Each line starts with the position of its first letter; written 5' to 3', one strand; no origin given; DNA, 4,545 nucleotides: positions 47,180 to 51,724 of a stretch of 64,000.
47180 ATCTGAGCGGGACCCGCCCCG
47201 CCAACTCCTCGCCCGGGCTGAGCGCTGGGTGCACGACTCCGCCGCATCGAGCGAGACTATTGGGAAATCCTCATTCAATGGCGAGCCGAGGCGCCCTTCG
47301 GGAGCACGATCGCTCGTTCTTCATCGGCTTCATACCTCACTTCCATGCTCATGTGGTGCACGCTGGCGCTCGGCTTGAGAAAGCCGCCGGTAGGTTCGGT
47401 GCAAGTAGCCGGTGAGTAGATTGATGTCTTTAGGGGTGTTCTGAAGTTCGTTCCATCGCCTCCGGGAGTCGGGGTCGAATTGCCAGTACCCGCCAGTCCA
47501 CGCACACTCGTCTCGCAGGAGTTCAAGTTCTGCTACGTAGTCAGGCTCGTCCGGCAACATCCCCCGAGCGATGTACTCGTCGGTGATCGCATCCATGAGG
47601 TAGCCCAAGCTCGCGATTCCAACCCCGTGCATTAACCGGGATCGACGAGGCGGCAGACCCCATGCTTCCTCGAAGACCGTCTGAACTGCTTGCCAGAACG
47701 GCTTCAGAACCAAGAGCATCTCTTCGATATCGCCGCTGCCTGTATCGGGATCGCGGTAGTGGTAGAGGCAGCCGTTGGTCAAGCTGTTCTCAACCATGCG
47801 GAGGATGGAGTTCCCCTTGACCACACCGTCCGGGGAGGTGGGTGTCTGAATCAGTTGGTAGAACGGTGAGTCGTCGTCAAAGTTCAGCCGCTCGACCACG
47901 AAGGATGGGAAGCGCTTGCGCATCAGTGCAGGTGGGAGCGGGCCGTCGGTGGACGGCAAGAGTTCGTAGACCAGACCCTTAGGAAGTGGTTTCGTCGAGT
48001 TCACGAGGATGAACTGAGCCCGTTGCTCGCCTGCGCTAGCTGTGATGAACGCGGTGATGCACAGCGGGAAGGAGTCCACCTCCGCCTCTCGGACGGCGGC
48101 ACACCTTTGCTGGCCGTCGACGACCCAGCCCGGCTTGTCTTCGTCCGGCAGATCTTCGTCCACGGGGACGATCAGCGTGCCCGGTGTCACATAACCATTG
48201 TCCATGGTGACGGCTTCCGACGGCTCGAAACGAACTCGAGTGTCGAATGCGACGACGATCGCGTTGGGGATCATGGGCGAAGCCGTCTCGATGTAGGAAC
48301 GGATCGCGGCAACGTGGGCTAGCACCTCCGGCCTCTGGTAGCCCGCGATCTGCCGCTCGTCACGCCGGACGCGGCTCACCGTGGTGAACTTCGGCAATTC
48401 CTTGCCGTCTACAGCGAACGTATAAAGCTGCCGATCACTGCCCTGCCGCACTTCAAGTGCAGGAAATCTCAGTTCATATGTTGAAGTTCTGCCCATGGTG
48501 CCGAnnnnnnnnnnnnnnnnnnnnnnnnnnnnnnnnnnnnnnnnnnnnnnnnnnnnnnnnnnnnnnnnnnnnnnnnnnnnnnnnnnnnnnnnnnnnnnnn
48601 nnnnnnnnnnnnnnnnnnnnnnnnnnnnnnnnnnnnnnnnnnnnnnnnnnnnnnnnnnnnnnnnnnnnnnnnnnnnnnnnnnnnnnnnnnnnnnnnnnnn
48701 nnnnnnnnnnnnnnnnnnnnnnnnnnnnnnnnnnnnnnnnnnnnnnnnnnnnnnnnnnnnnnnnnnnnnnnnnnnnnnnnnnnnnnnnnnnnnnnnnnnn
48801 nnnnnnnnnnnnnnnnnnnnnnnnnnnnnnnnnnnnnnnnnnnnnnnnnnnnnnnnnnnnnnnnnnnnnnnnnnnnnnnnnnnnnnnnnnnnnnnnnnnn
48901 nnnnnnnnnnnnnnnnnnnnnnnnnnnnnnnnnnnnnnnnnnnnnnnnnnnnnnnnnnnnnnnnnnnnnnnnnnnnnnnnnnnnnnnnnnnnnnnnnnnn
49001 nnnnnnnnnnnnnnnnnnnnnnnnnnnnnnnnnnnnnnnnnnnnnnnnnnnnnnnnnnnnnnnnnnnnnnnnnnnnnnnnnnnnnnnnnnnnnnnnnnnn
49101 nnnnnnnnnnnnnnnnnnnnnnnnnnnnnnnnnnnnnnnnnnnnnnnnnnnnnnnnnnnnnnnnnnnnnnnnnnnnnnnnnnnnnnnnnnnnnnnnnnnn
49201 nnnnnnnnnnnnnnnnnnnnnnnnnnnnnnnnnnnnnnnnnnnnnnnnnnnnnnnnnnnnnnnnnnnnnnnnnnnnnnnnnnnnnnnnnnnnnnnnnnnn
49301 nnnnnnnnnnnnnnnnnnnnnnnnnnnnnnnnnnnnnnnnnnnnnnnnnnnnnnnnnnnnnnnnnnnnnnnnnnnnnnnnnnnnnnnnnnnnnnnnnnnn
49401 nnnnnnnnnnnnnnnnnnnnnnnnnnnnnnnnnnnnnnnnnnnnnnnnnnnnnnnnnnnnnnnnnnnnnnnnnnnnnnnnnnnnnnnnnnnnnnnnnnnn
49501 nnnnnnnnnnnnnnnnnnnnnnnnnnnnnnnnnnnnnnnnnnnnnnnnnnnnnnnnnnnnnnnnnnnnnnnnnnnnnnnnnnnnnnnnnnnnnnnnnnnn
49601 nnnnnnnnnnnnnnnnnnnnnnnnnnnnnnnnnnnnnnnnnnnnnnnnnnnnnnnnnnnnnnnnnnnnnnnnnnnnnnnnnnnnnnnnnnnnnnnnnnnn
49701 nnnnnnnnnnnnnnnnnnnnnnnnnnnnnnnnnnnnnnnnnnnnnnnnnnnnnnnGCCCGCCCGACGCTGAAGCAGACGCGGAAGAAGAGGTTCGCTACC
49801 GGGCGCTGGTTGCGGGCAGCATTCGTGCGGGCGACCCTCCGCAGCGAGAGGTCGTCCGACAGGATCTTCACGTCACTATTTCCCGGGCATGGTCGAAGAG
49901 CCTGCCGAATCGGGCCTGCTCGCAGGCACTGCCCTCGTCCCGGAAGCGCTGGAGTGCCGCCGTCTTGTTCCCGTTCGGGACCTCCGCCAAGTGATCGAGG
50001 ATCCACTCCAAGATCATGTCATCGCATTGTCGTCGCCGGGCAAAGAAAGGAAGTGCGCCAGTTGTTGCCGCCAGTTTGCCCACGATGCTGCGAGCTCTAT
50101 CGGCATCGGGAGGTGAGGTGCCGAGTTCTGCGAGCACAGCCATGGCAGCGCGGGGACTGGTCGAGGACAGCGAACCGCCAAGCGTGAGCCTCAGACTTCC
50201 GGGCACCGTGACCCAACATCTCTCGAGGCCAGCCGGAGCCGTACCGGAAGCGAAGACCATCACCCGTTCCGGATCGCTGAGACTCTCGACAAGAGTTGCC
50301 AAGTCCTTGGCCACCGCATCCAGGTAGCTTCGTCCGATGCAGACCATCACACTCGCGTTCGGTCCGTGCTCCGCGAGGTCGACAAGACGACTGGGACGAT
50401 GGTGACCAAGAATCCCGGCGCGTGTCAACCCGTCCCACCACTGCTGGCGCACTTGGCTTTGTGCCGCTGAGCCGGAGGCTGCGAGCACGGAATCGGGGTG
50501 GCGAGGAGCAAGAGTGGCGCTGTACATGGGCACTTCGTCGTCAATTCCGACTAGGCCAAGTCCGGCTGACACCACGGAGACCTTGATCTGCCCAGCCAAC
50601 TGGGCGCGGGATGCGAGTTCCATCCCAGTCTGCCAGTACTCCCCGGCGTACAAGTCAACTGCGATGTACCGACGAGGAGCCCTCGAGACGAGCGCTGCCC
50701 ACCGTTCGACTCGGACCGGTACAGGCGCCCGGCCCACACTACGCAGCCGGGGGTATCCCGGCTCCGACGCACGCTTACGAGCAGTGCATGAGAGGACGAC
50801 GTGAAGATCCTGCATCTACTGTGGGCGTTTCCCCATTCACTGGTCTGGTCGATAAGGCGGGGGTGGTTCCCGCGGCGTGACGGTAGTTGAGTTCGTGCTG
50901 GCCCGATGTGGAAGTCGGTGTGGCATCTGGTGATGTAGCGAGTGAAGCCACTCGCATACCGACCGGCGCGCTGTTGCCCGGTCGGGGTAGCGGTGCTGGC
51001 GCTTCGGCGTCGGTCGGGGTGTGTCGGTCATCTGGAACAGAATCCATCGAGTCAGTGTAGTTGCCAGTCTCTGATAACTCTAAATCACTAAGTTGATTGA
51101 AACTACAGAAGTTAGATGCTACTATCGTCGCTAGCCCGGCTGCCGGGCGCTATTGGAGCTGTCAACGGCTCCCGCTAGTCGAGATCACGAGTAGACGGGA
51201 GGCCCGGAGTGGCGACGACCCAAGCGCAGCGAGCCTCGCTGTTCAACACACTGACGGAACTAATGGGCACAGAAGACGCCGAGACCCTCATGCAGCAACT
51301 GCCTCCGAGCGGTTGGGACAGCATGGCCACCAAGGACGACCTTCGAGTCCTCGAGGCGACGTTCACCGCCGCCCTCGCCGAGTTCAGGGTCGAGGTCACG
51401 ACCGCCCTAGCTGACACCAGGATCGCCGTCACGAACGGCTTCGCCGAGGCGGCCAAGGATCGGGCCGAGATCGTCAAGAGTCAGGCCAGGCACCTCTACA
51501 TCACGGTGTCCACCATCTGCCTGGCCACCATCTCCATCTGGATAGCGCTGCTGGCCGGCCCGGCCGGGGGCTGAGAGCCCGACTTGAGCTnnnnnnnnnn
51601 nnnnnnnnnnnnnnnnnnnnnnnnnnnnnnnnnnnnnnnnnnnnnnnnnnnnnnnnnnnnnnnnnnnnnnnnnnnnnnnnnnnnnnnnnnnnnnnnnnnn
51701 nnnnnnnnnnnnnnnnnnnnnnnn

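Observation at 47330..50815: The modification module lacks any local preQ0 biosynthesis genes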

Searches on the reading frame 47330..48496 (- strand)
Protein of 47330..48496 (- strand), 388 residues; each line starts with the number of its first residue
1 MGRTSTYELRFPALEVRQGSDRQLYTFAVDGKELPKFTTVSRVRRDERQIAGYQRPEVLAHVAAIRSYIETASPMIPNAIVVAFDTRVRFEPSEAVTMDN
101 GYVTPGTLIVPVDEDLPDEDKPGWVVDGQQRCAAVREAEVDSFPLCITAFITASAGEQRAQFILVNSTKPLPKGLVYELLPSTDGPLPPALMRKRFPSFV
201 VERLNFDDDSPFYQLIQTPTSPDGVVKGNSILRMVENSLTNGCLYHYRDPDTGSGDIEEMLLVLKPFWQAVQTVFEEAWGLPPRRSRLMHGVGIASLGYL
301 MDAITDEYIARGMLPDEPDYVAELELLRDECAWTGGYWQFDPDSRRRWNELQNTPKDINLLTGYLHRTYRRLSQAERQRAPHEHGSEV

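Call 4: search_protein_families(library=pfam, proteins=[window:47330-48496:-], max_evalue=0.01)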
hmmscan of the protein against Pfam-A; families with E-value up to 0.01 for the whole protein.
window:47330-48496:- (388 aa): 1 family
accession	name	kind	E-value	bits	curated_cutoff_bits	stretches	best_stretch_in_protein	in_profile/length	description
PF14072.11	DndB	-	1.7e-25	90.3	29.1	1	11-175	1-158/338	DNA-sulfur modification-associated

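Call 5: search_protein_families(library=padloc, proteins=[window:47330-48496:-], max_evalue=0.001)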
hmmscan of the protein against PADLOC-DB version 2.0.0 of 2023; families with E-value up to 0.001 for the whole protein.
window:47330-48496:- (388 aa): 2 families
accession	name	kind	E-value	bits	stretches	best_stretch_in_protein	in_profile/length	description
PDLC02811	DpdB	-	6.3e-148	490.5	1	7-375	3-368/370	DpdB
PDLC02812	DpdB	-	2.2e-45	153.3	1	24-370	20-386/400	DpdB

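Call 10: find_encoding_contigs(protein=window:47330-48496:-, flank=10000, max_places=10)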
Protein window:47330-48496:- (388 aa): 10 contigs read that carry it; 4 places shown.
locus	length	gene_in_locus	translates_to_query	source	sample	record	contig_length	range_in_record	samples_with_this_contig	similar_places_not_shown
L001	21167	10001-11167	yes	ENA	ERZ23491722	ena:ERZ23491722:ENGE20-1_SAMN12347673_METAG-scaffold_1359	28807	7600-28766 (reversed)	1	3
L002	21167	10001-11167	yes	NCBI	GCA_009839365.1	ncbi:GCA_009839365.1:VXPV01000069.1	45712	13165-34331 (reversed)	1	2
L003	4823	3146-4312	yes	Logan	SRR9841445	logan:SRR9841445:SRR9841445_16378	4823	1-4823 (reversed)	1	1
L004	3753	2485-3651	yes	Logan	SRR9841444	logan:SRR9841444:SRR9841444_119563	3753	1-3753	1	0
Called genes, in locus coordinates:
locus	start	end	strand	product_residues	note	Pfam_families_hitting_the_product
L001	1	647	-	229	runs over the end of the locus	?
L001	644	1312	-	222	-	PF02224:Cytidylate_kin, PF13189:Cytidylate_kin2 (weak), PF13238:AAA_18 (faint)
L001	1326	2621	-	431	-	PF00275:EPSP_synthase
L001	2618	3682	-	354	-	PF02153:PDH_N, PF20463:PDH_C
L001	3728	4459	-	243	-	PF01479:S4, PF00849:PseudoU_synth_2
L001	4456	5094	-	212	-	PF04079:SMC_ScpB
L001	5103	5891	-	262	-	PF02616:SMC_ScpA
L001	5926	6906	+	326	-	PF00579:tRNA-synt_1b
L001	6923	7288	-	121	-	-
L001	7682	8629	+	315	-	-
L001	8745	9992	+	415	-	-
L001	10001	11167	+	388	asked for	PF14072:DndB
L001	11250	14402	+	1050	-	PF00176:SNF2-rel_dom (weak), PF04851:ResIII (faint), PF00271:Helicase_C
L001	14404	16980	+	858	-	PF00270:DEAD, PF04851:ResIII, PF00271:Helicase_C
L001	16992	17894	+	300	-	PF28110:DpdG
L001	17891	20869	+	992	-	-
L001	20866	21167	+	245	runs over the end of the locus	-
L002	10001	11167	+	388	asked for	PF14072:DndB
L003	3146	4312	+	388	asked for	PF14072:DndB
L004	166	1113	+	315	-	-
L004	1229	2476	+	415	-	-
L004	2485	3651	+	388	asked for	PF14072:DndB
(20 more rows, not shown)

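Call 56: search_protein_families(library=ncbifam, proteins=[window:47330-48496:-], max_evalue=0.001)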
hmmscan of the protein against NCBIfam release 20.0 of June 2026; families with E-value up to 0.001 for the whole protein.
window:47330-48496:- (388 aa): 3 families
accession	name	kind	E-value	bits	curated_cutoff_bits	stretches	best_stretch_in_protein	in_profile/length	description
NF041060.1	DpdB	equivalog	1.7e-144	481.1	300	1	9-365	1-352/352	DGQHR domain-containing protein DpdB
TIGR03187.1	DGQHR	domain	2.3e-64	217.8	58.85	1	13-304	1-275/276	DGQHR domain-containing protein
TIGR04172.1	DGQHR_dnd_1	hypoth_equivalog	6.7e-13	48.4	450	1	12-223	2-216/381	DNA phosphorothioation-associated DGQHR protein 1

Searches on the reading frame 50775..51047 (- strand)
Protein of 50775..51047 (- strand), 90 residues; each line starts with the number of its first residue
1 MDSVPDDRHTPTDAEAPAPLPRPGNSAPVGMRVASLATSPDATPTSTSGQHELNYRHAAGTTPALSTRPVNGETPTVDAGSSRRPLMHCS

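Call 26: search_protein_families(library=pfam, proteins=[window:50775-51047:-], max_evalue=1)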
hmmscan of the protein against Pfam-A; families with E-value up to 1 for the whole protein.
window:50775-51047:- (90 aa): 0 families

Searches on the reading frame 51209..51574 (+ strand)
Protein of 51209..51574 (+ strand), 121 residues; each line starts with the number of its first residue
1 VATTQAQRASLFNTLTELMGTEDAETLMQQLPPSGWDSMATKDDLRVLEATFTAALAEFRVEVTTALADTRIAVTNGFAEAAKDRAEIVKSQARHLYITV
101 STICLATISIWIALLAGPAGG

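Call 26: search_protein_families(library=pfam, proteins=[window:51209-51574:+], max_evalue=1)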
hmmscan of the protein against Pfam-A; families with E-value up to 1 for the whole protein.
window:51209-51574:+ (121 aa): 1 family
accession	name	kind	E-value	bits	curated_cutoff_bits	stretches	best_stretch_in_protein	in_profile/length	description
PF02823.21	ATP-synt_DE_N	-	0.12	12.9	27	1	51-90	37-77/80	ATP synthase, Delta/Epsilon chain, beta-sandwich domain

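Call 57: search_protein_families(library=padloc, proteins=[window:51209-51574:+], max_evalue=0.1)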
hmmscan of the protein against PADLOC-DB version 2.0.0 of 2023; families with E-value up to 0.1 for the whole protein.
window:51209-51574:+ (121 aa): 0 families
